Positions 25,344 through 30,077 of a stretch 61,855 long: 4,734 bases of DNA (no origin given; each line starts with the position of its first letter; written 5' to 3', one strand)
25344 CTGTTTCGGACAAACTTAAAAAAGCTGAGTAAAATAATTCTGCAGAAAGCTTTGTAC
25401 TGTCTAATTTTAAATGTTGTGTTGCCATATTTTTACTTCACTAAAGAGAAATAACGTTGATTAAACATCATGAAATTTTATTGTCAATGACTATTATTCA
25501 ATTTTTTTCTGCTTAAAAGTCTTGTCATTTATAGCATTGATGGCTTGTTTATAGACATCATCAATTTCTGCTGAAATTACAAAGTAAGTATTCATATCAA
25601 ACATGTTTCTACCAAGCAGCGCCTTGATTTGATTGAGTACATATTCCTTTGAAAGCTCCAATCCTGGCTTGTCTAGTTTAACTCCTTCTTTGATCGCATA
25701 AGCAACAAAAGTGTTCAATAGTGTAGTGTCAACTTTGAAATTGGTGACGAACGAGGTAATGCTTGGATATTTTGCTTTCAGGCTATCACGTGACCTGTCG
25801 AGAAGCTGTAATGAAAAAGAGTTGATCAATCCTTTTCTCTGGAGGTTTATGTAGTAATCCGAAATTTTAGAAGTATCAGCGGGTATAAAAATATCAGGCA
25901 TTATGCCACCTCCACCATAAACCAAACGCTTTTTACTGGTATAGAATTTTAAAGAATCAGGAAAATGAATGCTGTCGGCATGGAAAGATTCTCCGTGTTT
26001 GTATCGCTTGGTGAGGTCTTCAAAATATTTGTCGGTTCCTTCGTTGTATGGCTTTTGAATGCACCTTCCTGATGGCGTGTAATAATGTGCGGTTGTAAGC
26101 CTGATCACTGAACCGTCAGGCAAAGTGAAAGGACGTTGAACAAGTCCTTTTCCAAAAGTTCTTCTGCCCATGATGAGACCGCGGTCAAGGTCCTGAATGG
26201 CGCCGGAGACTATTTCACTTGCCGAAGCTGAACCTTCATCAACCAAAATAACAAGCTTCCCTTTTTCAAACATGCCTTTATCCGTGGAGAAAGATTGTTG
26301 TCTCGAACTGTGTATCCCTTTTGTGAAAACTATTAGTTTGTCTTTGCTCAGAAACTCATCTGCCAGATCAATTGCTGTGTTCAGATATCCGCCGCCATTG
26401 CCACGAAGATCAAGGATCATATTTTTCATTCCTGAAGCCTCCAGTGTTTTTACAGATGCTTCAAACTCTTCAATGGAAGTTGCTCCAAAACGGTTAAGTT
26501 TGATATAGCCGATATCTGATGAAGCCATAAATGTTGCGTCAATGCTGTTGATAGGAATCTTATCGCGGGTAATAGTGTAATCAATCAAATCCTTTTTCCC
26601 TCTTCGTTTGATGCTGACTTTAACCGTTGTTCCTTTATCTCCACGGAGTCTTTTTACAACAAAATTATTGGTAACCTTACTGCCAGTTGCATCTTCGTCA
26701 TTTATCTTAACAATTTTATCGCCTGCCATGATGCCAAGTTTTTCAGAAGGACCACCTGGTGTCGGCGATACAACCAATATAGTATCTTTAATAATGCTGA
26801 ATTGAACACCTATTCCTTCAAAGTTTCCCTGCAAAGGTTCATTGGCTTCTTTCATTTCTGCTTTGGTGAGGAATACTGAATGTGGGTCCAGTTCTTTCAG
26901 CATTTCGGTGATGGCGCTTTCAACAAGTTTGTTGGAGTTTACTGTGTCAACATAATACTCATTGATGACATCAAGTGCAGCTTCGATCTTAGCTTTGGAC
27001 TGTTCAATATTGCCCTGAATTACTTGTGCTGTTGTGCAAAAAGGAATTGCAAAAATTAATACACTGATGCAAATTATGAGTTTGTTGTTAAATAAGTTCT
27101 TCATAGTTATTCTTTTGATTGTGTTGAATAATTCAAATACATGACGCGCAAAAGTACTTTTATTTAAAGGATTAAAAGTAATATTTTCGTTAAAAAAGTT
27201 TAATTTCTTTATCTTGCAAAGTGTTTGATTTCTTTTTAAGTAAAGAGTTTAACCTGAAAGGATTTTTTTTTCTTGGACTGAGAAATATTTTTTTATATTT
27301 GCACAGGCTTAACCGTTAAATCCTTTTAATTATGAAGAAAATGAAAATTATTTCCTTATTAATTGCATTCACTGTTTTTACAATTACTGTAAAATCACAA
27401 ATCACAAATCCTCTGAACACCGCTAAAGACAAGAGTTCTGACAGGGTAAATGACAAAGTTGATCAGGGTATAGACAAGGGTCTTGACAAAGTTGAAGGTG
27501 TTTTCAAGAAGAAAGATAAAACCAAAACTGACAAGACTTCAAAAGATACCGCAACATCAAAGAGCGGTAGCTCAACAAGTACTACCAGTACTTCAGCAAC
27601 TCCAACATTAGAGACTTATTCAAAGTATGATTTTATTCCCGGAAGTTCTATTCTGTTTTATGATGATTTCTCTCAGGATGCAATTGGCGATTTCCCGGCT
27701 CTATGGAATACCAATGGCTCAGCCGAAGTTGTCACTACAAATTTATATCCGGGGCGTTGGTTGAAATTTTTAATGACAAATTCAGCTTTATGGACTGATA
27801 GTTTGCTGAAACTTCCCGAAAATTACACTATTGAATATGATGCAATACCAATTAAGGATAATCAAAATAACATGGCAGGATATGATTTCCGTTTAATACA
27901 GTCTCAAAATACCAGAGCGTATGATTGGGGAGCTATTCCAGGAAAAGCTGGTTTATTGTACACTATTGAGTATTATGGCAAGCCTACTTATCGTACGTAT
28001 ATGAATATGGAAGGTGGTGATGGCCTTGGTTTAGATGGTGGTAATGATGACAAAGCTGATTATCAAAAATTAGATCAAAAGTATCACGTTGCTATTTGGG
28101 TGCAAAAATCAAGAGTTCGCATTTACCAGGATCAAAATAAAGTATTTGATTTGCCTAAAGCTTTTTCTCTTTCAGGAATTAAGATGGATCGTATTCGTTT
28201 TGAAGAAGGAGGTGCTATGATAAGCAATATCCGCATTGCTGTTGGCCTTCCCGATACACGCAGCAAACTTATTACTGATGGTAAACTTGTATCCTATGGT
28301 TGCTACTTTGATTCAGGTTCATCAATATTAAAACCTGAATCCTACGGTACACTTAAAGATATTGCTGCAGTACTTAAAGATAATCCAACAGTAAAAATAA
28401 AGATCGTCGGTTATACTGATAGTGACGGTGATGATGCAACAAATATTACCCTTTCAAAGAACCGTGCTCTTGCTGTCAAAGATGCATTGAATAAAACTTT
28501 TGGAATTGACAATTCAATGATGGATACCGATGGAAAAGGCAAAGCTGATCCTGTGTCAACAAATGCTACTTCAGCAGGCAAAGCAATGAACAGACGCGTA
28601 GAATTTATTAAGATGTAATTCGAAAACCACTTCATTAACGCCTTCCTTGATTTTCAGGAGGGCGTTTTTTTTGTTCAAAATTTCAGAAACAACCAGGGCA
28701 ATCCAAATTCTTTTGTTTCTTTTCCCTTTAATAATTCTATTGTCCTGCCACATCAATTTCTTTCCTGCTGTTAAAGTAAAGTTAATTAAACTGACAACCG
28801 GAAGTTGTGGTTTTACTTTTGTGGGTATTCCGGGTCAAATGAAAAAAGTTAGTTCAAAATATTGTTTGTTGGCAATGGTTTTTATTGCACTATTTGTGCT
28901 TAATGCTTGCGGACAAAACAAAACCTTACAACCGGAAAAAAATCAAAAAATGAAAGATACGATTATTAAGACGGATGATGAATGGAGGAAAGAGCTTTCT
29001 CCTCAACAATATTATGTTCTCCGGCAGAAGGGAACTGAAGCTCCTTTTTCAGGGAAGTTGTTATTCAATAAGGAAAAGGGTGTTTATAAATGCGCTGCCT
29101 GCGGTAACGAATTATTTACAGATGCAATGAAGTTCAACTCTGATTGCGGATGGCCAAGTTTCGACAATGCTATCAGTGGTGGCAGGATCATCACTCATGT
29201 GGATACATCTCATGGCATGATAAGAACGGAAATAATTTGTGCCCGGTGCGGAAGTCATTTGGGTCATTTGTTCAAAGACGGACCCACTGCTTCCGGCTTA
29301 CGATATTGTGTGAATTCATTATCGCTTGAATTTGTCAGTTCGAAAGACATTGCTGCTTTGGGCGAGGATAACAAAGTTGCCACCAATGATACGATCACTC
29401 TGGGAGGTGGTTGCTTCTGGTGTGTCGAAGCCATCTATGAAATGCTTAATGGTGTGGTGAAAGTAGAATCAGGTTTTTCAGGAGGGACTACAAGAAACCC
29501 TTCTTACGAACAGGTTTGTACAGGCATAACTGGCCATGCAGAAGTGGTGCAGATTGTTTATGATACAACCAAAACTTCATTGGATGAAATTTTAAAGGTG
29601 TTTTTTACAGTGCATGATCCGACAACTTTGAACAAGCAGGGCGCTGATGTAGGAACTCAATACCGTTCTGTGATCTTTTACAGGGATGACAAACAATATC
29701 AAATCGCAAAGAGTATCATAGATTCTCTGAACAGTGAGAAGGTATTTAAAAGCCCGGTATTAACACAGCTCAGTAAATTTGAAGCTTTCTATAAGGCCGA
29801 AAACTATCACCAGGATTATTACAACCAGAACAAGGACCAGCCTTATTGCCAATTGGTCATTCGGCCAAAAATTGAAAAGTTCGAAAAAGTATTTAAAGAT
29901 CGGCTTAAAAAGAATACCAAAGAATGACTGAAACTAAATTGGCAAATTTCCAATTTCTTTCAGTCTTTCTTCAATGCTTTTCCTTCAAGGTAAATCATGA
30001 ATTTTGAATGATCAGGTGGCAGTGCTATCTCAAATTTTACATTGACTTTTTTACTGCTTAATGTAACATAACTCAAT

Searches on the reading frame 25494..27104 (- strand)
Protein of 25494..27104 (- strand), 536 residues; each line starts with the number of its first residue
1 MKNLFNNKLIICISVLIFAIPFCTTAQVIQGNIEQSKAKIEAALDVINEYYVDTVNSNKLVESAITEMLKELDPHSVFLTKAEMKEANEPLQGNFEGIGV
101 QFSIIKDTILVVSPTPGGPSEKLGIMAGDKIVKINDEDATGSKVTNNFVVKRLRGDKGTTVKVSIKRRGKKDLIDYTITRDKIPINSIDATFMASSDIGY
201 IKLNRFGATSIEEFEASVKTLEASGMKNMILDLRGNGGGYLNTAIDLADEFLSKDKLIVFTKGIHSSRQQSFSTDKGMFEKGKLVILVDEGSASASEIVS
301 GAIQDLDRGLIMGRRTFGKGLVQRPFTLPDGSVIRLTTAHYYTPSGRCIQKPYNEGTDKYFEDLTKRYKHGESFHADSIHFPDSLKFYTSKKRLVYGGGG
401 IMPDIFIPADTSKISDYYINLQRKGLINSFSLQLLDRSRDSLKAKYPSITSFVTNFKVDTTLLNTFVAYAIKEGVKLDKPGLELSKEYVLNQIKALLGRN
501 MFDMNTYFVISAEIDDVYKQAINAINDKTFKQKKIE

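Call 53: search_protein_families(library=pfam, proteins=[window:25494-27104:-])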
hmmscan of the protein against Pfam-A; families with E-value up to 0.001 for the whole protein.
window:25494-27104:- (536 aa): 5 families
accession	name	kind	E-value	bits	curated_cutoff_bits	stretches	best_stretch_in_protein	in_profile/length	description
PF03572.23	Peptidase_S41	-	2.1e-50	170.9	24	1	197-351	1-156/165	Peptidase family S41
PF13180.12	PDZ_2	-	1.1e-10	42.1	27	1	97-174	2-76/80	PDZ domain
PF22694.1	CtpB_N-like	-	3.1e-09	37.6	27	1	35-81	36-83/85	Activating protease CtpB N-terminal domain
PF00595.29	PDZ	-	2.2e-06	28.4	23.2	1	96-165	10-80/81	PDZ domain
PF17820.7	PDZ_6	-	1.1e-05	25.5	27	1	111-162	2-49/54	PDZ domain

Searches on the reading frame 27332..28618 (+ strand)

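Call 53: search_protein_families(library=pfam, proteins=[window:27332-28618:+])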
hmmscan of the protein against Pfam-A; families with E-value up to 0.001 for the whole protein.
window:27332-28618:+ (428 aa): 2 families
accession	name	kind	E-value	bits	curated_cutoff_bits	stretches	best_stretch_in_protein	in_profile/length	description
PF00691.25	OmpA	-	1.5e-22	80.2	27.2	1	325-421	1-98/98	OmpA family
PF05359.17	DUF748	-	0.00032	19.3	50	0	326-368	883-925/1037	Domain of Unknown Function (DUF748)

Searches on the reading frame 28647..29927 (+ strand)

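Call 53: search_protein_families(library=pfam, proteins=[window:28647-29927:+])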
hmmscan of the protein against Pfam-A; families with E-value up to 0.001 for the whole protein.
window:28647-29927:+ (426 aa): 2 families
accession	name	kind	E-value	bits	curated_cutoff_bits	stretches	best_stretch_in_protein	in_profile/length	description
PF01625.27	PMSR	-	4e-64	215.9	23.7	1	249-402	1-153/153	Peptide methionine sulfoxide reductase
PF01641.26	SelR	-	3.5e-48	162.8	24.9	1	117-230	1-115/116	SelR domain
